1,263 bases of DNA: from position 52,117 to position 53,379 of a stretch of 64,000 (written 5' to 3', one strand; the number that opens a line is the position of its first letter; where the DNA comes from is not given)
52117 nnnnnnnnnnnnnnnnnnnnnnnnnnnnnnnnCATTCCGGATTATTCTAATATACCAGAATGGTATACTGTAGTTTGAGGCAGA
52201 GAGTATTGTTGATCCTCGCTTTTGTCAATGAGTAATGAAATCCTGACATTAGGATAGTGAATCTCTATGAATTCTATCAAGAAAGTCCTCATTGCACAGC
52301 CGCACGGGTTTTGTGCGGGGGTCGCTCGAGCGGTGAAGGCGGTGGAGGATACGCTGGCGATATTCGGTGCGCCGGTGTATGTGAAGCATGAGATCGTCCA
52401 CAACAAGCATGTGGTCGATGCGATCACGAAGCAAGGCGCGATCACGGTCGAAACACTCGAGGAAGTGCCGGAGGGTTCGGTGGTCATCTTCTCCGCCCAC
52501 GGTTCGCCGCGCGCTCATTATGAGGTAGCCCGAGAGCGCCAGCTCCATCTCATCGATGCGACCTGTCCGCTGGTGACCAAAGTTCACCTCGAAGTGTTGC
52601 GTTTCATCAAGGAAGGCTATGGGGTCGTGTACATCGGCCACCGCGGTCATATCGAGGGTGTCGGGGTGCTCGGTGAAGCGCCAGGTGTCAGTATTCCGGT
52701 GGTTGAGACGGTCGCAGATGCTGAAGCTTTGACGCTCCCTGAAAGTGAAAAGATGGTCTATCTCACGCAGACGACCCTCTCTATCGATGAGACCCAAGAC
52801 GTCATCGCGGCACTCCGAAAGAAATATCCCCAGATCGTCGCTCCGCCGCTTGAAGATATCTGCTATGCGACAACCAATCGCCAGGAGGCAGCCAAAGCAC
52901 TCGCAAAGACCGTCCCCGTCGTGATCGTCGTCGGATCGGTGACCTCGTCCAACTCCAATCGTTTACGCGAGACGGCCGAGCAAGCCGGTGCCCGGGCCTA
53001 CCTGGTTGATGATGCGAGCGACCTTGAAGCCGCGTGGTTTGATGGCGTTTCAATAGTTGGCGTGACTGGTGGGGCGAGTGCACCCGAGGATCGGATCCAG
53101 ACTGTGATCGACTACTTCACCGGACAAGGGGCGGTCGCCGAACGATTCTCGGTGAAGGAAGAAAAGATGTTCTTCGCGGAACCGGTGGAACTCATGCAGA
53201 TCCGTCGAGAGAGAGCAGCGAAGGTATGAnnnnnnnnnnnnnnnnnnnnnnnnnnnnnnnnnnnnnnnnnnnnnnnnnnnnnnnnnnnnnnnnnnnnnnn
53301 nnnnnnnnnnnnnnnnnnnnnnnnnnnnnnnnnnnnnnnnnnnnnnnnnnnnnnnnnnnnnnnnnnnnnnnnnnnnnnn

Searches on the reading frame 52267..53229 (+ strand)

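Call 86: search_protein_families(library=pfam, proteins=[window:52267-53229:+], max_evalue=0.00001)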
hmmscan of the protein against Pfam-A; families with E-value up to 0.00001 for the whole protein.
window:52267-53229:+ (320 aa): 1 family
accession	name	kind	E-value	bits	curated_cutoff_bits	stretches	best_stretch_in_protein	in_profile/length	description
PF02401.23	LYTB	-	1.8e-87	293.4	24.5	1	7-283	1-265/267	LytB protein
